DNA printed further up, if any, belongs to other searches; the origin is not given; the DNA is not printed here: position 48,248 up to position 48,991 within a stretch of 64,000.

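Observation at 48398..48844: Secreted protein made almost entirely of Gly/Trp/Asn repeats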

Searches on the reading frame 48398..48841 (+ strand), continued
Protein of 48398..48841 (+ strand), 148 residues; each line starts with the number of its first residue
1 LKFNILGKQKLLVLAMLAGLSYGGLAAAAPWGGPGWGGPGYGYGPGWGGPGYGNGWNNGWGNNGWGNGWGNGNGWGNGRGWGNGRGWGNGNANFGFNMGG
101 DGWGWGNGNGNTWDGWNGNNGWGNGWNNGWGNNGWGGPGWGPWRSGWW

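Call 39: find_homologous_proteins(query=P0032, max_evalue=0.001)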
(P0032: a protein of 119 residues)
Query P0032 (119 aa): 25 proteins with E <= 0.001 among 4277 candidates.
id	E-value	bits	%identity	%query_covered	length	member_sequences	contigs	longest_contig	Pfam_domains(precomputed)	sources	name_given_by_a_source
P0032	5.5e-72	258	100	100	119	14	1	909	PF17228.8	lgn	-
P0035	2.1e-66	240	93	98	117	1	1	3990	-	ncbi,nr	ncbi:MAG: sulfur globule protein [Thioalkalivibrio sp.]|nr:sulfur globule protein [Thioalkalivibrio 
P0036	2.3e-39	153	72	96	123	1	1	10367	PF17228.8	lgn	-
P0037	2.1e-35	140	57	96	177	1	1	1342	PF17228.8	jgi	-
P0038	3.1e-24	104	54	57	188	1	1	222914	PF17228.8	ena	-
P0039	1.4e-15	75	49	62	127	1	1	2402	PF17228.8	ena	-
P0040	5.6e-13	67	56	52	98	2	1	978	PF17228.8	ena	-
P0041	1.2e-10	59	55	38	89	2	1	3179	-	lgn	-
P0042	1.9e-8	52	-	-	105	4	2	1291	PF17228.8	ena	-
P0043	8.8e-8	50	36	97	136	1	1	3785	-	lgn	-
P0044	1.5e-7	49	-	-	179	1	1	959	PF17228.8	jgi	-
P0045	6.8e-7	47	64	22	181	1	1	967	PF17228.8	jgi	jgi:hypothetical protein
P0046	2.7e-6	45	40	53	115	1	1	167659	PF17228.8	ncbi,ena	-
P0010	6.1e-6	44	63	25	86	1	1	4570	PF17228.8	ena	-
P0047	1.5e-5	43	56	29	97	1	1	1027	PF17228.8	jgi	jgi:hypothetical protein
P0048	2.5e-5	42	-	-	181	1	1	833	PF17228.8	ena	-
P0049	3.4e-5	42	42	85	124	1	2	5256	PF17228.8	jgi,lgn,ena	-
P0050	4.1e-5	41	-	-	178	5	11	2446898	PF17228.8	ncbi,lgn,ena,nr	ncbi:MAG: hypothetical protein JSU62_06575 [Gammaproteobacteria bacterium]|nr:MAG: hypothetical prot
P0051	5.2e-5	41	50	34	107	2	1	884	PF17228.8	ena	-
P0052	9.5e-5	40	62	29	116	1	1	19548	PF17228.8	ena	-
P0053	1.3e-4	40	38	98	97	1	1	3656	PF17228.8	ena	-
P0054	1.7e-4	39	52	37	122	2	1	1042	PF17228.8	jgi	jgi:hypothetical protein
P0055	2.0e-4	39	53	64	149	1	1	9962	PF17228.8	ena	-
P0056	8.7e-4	37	-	-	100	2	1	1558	PF17228.8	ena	-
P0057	9.1e-4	37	50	15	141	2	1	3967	PF17228.8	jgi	jgi:hypothetical protein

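Call 48: find_related_loci(query=A2, collection=genome_contigs, flank=10000)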
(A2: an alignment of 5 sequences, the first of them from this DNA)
Query A2 (148 aa) in genome_contigs; peptide patterns used: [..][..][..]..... (x = any residue, [..] = any of these).
249 stretches matched a pattern; 2 encode a relative of the query (tblastn E <= 1e-3); 2 distinct loci.
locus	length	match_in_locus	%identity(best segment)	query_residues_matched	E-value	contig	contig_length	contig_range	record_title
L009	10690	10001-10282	45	8-97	1e-9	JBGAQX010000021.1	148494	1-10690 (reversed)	MAG: Rhodocyclaceae bacterium isolate MAG_AAO_AS.49 AAOAS-49_scaffold_877, whole genome shotgun sequence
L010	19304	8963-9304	40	8-116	8e-7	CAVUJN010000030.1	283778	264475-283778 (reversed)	MAG: uncultured beta proteobacterium isolate MFD04716.bin.1.408 genome assembly, contig: contig_8679, whole genome shotg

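Call 52: find_encoding_contigs(protein=P0026, flank=10000, max_places=3)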
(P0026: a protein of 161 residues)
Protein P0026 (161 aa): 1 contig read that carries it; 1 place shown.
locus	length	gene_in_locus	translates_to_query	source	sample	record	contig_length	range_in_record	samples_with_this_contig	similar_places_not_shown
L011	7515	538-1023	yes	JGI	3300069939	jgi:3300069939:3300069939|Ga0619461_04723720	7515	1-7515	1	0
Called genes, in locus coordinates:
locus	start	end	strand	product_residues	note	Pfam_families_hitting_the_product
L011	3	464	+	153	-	?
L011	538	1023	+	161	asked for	-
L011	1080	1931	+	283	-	PF01734:Patatin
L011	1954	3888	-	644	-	PF01136:Peptidase_U32, PF12392:DUF3656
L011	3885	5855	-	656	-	PF00270:DEAD, PF04851:ResIII (weak), PF00271:Helicase_C, PF25399:DeaD_dimer, PF03880:DbpA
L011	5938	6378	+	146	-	PF13513:HEAT_EZ (faint), PF13646:HEAT_2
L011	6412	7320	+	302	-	PF01263:Aldose_epim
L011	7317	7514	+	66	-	?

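Call 53: find_encoding_contigs(protein=P0021, flank=10000, max_places=3)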
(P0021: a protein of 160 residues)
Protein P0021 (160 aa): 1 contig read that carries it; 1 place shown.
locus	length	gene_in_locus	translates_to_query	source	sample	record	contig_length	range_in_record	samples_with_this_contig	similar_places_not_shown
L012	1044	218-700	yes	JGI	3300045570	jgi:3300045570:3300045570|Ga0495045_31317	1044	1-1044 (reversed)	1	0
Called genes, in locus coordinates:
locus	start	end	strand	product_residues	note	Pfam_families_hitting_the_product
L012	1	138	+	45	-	?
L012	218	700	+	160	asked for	-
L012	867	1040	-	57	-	-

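Call 60: find_related_loci(query=A2, collection=metagenome_contigs, flank=10000)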
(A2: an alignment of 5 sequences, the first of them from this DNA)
Query A2 (148 aa) in metagenome_contigs; peptide patterns used: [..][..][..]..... (x = any residue, [..] = any of these).
360 stretches matched a pattern; 6 encode a relative of the query (tblastn E <= 1e-3); 6 distinct loci.
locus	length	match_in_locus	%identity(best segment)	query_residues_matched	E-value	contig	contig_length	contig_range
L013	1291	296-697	37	8-136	6e-14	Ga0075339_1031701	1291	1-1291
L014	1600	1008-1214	53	36-109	3e-8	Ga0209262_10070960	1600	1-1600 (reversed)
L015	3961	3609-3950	40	8-116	1e-7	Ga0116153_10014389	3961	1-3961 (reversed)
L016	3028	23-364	40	8-116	2e-7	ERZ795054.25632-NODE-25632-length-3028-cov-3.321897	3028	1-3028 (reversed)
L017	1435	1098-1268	45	42-101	2e-7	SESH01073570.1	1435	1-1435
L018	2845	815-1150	39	8-116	2e-7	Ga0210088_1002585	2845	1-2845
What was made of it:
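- Tried and rejected: Pattern scans for the FGFNM motif found few confirmed loci: 2 in 185,579 species genomes and 6 short ones in the metagenome contigs (calls 48, 60).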

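Call 63: find_homologous_proteins(query=L005:4725-8735:+, max_evalue=1e-100)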
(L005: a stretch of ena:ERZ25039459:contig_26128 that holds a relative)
Query L005:4725-8735:+ (1337 aa): 7999 proteins with E <= 1e-100 among 8000 candidates; the best 120 are listed.
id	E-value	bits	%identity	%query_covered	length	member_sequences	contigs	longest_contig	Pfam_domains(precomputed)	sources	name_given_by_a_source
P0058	0.0e+0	2920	99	100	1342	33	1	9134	PF00873.26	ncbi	ncbi:MAG: efflux RND transporter permease subunit [Azonexus sp.]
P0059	0.0e+0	2531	86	100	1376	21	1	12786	PF00873.26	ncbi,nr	ncbi:MAG TPA: efflux RND transporter permease subunit [Azonexus sp.]|nr:efflux RND transporter perme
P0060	0.0e+0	2492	86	100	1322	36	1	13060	PF00873.26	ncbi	ncbi:MAG: efflux RND transporter permease subunit [Azonexus sp.]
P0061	0.0e+0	2385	81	100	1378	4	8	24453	PF00873.26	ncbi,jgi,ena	-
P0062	0.0e+0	2382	80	100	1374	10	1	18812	PF00873.26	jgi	-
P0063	0.0e+0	2379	80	100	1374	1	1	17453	PF00873.26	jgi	jgi:multidrug efflux pump subunit AcrB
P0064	0.0e+0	2262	78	100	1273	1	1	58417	PF00873.26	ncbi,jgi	jgi:multidrug efflux pump subunit AcrB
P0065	0.0e+0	2230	78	100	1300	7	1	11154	PF00873.26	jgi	jgi:multidrug efflux pump subunit AcrB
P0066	0.0e+0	2196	77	100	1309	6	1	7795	PF00873.26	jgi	jgi:multidrug efflux pump subunit AcrB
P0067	0.0e+0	2177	76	99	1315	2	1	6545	PF00873.26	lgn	-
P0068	0.0e+0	2147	76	100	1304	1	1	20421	PF00873.26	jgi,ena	-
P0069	0.0e+0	2140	73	100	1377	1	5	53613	PF00873.26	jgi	jgi:multidrug efflux pump subunit AcrB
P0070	0.0e+0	2059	72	100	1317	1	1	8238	PF00873.26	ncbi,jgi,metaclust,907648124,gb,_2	metaclust:\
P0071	0.0e+0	2002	76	90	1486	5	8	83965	PF00873.26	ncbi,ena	-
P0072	0.0e+0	1980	70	99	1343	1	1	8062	PF00873.26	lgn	-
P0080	0.0e+0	1810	75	81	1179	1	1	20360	PF00873.26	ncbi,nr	ncbi:MAG: AcrB/AcrD/AcrF family protein [Sulfuriferula sp.]|nr:AcrB/AcrD/AcrF family protein [Sulfur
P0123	0.0e+0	1642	64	88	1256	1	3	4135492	PF00873.26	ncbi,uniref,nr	ncbi:efflux RND transporter permease subunit [Rhodoblastus acidophilus]|uniref:Efflux RND transporte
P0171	0.0e+0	1316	56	83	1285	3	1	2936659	PF02355.23,PF00873.26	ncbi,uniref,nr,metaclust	ncbi:efflux RND transporter permease subunit [Thiorhodospira sibirica]|uniref:efflux RND transporter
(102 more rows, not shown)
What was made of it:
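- RND orthologues occur in Thiorhodospira and in a Solemya sulfur symbiont (call 63).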

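Call 64: find_encoding_contigs(protein=P0080, flank=10000, max_places=1)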
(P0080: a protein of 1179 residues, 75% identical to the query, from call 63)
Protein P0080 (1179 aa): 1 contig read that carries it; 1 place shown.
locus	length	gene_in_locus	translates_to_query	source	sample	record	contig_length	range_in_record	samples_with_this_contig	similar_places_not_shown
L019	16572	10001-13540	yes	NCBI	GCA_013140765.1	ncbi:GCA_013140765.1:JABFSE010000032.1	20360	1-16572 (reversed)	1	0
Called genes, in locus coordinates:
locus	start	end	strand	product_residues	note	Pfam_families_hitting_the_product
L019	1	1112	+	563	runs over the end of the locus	PF13672:PP2C_2, PF00069:Pkinase, PF07714:PK_Tyr_Ser-Thr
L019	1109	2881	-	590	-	PF10592:AIPR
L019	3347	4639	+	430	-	PF13379:NMT1_2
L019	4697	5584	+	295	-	PF00528:BPD_transp_1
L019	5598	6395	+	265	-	PF00005:ABC_tran, PF13304:AAA_21 (faint)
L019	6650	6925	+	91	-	-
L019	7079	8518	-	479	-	PF00004:AAA (faint), PF00158:Sigma54_activat, PF14532:Sigma54_activ_2, PF01078:Mg_chelatase (weak), PF07728:AAA_5, PF25601:AAA_lid_14, PF02954:HTH_8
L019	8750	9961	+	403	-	PF25967:RND-MFP_C, PF25989:YknX_C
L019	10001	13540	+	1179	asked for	PF00873:ACR_tran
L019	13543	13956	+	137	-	-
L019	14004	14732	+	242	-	-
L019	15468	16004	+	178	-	PF13432:TPR_16, PF13414:TPR_11 (weak), PF14559:TPR_19 (faint)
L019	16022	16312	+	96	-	-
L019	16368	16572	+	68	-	?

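Call 65: find_encoding_contigs(protein=P0171, flank=10000, max_places=1)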
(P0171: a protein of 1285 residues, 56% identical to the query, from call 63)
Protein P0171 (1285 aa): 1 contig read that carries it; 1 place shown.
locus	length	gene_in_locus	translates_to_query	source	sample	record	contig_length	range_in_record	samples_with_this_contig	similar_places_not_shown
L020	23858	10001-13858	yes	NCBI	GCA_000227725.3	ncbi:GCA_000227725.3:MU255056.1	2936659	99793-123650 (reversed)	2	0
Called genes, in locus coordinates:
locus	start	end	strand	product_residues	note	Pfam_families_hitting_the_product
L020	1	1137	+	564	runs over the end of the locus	PF00015:MCPsignal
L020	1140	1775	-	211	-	PF02830:V4R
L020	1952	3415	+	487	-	PF00291:PALP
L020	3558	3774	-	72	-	PF13384:HTH_23, PF13518:HTH_28, PF13551:HTH_29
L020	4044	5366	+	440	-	PF07690:MFS_1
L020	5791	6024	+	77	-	PF02463:SMC_N (weak), PF13175:AAA_15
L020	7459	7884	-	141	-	-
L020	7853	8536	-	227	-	PF13808:DDE_Tnp_1_assoc, PF01609:DDE_Tnp_1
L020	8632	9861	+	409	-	PF00364:Biotin_lipoyl (faint), PF25917:BSH_RND, PF25973:BSH_CzcB, PF25954:Beta-barrel_RND_2 (weak), PF25967:RND-MFP_C (faint)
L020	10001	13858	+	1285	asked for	PF00873:ACR_tran, PF02355:SecD_SecF_C (faint)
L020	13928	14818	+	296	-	-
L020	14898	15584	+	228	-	-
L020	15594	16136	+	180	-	PF00293:NUDIX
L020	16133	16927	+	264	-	PF00459:Inositol_P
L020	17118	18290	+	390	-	PF13692:Glyco_trans_1_4, PF00534:Glycos_transf_1, PF13524:Glyco_trans_1_2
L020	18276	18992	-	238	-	PF00005:ABC_tran, PF13304:AAA_21 (faint)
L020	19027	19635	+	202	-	PF25182:NonGDSL, PF00657:Lipase_GDSL, PF13472:Lipase_GDSL_2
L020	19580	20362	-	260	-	PF12740:PETase (faint), PF02129:Peptidase_S15, PF12146:Hydrolase_4, PF00561:Abhydrolase_1, PF12697:Abhydrolase_6, PF00326:Peptidase_S9 (faint)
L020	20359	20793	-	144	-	-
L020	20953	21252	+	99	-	-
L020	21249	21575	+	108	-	-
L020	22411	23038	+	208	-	PF12483:GIDE (faint)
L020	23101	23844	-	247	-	PF08334:T2SSG, PF08238:Sel1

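Call 69: find_encoding_contigs(protein=P0123, flank=10000, max_places=1)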
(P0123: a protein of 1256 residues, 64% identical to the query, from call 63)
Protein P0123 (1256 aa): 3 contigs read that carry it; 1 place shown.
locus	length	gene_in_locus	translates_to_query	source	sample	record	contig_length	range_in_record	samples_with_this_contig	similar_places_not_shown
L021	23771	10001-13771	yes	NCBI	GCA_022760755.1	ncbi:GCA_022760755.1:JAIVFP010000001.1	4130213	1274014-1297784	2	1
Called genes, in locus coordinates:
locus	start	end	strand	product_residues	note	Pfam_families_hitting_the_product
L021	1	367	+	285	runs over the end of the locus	PF00497:SBP_bac_3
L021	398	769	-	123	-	-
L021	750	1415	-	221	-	-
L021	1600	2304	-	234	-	PF00072:Response_reg, PF00486:Trans_reg_C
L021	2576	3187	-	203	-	-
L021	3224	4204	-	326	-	-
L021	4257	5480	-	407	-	PF13458:Peripla_BP_6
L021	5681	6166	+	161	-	PF11684:DUF3280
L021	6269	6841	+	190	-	PF04828:GFA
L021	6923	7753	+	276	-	PF00756:Esterase, PF12146:Hydrolase_4 (weak), PF00326:Peptidase_S9 (weak)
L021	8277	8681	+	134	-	-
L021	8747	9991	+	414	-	PF25973:BSH_CzcB (weak), PF25989:YknX_C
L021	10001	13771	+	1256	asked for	PF00873:ACR_tran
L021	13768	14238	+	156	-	-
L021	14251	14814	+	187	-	-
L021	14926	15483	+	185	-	-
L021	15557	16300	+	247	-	-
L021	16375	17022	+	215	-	PF01656:CbiA, PF02374:ArsA_ATPase (weak), PF09140:MipZ (weak), PF10609:ParA (faint), PF13614:AAA_31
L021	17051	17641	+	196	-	-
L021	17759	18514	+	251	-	PF03988:DUF347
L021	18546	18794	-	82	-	-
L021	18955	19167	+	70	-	-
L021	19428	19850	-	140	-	PF12802:MarR_2, PF01047:MarR, PF13412:HTH_24 (weak)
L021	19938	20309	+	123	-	PF00903:Glyoxalase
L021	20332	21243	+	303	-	PF05368:NmrA, PF13460:NAD_binding_10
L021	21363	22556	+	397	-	PF00872:Transposase_mut, PF10551:MULE (weak)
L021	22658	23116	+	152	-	PF01878:EVE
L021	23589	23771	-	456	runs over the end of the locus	PF01527:HTH_Tnp_1, PF01527:HTH_Tnp_1 (weak), PF13384:HTH_23, PF13518:HTH_28, PF13551:HTH_29, PF13565:HTH_32, PF00665:rve, PF13683:rve_3, +1 more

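Call 78: predict_structure(alignment_id=A2)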
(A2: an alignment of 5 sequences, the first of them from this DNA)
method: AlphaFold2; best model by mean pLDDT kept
length: 148 residues; sequences in the alignment: 5
mean_pLDDT: 40.6   pTM: 0.17
mean pLDDT of the five models: 40.6, 37.8, 37.2, 35.0, 34.7
residues with pLDDT >= 90: 0; 70-90: 9; 50-70: 14; < 50: 125
segments of 3 or more residues with pLDDT < 50: 23-141, 143-148
pLDDT, mean of each block of 10 residues (from residue 1): 64 71 47 39 35 32 35 34 34 36 32 36 36 37 42
secondary structure, 60 per line:
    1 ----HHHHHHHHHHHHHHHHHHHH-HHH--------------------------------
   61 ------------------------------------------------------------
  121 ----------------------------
elements in order: H5-24
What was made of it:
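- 48398..48481 (+): TTG start and Sec-type signal peptide (residues 1-28, probable cleavage AAA|AP). AlphaFold2 predicts a helix at residues 5-24 as the only structured element (call 78).
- No globular fold: mean pLDDT is 40.6, with only the signal helix predicted (call 78).
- Tried and rejected: AlphaFold2 gave a low-confidence, disordered model (call 78).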

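Call 80: search_protein_families(library=pfam, proteins=[L020:13928-14815:+, L020:14898-15581:+, L006:2274-3161:+, L006:3183-4109:+, L019:13543-13953:+, L019:14004-14729:+, L019:14850-15362:+, L021:14251-14811:+, L021:14926-15480:+, L021:8277-8678:+], max_evalue=1)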
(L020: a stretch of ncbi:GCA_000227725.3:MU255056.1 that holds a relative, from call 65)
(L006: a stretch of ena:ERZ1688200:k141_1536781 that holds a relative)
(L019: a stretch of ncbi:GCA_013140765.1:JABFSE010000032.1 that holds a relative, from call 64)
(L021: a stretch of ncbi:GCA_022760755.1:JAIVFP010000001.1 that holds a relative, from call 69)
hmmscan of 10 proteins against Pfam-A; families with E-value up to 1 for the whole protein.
L020:13928-14815:+ (296 aa): 0 families

L020:14898-15581:+ (228 aa): 0 families

L006:2274-3161:+ (296 aa): 1 family
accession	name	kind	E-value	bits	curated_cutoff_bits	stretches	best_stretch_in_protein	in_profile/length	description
PF03105.24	SPX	-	0.42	11.1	27.8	1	114-186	159-240/340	SPX domain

L006:3183-4109:+ (309 aa): 0 families

L019:13543-13953:+ (137 aa): 0 families

L019:14004-14729:+ (242 aa): 0 families

L019:14850-15362:+ (171 aa): 0 families

L021:14251-14811:+ (187 aa): 0 families

L021:14926-15480:+ (185 aa): 1 family
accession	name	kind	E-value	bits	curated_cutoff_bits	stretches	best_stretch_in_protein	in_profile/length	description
PF04355.18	BamE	-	0.17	12.1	23.2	1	17-49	14-46/71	Outer membrane protein assembly factor BamE domain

L021:8277-8678:+ (134 aa): 0 families

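Call 81: find_encoding_contigs(protein=P0034, flank=10000, max_places=2)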
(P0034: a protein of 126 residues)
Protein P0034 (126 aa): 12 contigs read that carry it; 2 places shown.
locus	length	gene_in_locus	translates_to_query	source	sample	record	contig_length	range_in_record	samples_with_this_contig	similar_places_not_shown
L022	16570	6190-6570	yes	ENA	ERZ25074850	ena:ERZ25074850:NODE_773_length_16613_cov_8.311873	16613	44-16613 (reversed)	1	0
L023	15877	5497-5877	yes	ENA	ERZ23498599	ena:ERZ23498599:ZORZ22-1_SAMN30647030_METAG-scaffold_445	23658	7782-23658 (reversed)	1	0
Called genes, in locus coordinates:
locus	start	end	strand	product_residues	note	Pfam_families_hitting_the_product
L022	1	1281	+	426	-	?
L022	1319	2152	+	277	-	PF03618:Kinase-PPPase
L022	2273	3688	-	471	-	PF00989:PAS, PF13188:PAS_8, PF08448:PAS_4, PF13426:PAS_9, PF08447:PAS_3, PF00990:GGDEF, PF22335:Cas10-Cmr2_palm2 (weak)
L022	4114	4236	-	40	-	-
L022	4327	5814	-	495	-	PF00069:Pkinase, PF07714:PK_Tyr_Ser-Thr, PF01636:APH (faint), PF03109:ABC1 (weak)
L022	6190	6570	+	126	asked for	PF17228:SGP (weak)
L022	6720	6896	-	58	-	-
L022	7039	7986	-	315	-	PF00126:HTH_1, PF03466:LysR_substrate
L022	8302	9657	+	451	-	PF01094:ANF_receptor, PF13458:Peripla_BP_6, PF13433:Peripla_BP_5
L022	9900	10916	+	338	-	PF02653:BPD_transp_2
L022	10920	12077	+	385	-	PF02653:BPD_transp_2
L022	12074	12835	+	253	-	PF13555:AAA_29 (weak), PF00005:ABC_tran, PF13304:AAA_21 (faint), PF12399:BCA_ABC_TP_C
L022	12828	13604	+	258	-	PF00005:ABC_tran, PF13304:AAA_21 (faint)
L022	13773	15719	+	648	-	PF16177:ACAS_N, PF00501:AMP-binding, PF13193:AMP-binding_C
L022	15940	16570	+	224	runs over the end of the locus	?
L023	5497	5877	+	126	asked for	PF17228:SGP (weak)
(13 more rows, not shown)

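Call 82: find_encoding_contigs(protein=P0030, flank=10000, max_places=2)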
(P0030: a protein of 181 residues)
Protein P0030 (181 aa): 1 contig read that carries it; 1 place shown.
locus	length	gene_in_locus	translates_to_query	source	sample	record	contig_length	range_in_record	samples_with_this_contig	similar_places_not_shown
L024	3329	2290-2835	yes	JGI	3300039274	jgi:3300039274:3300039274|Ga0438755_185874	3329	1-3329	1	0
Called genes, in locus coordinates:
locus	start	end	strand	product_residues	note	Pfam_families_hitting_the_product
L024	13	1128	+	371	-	PF00873:ACR_tran, PF07382:HC2 (weak)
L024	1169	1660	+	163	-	-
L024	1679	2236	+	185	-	-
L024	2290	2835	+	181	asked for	-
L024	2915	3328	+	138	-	?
